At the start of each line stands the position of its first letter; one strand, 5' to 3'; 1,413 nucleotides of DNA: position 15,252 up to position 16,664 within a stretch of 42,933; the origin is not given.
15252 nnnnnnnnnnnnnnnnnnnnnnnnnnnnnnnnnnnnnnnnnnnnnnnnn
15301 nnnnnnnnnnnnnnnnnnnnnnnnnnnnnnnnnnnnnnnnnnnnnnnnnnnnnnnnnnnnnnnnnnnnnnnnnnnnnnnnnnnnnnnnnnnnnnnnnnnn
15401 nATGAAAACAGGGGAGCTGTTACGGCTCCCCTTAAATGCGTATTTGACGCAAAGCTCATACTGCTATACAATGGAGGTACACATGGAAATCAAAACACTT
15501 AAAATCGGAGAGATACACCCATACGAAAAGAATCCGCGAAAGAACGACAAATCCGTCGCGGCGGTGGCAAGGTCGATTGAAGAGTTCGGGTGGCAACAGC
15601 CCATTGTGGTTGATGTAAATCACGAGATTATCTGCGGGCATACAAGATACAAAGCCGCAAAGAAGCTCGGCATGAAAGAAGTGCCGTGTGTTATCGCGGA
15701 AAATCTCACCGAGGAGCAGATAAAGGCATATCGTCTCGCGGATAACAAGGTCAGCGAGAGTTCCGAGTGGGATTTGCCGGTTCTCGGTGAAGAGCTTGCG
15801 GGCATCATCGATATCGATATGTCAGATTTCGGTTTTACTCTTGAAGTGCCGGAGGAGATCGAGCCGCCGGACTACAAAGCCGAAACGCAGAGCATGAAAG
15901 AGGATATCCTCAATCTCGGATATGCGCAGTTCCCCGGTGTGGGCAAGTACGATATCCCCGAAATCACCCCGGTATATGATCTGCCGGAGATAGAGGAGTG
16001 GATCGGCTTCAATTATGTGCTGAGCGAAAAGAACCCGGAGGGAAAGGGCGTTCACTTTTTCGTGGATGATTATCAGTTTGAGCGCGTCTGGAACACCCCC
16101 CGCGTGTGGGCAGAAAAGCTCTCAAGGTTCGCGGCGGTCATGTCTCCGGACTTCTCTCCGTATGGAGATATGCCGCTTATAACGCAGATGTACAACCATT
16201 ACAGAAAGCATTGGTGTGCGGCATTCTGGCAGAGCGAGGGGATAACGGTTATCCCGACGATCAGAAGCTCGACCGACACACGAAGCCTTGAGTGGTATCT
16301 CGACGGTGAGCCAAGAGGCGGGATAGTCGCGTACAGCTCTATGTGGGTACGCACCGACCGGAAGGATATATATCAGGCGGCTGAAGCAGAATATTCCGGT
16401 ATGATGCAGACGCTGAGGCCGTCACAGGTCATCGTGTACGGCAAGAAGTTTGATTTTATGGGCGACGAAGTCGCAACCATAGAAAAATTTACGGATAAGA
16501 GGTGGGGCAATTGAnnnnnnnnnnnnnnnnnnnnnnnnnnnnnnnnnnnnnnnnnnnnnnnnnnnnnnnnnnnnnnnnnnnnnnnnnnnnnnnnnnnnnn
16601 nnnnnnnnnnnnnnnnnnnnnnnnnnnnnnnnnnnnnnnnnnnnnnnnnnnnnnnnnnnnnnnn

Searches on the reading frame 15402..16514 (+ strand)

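Call 71: search_protein_families(library=pfam, proteins=[window:15402-16514:+], max_evalue=0.001)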
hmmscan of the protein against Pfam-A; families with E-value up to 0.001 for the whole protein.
window:15402-16514:+ (370 aa): 2 families
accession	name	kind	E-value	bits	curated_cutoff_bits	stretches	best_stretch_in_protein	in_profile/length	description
PF14386.11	DUF4417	-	8.7e-45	152.9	28.9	1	180-363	4-182/183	Domain of unknown function (DUF4417)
PF02195.25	ParB_N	-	2e-11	44.2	26.3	1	29-113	2-91/95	ParB N-terminal domain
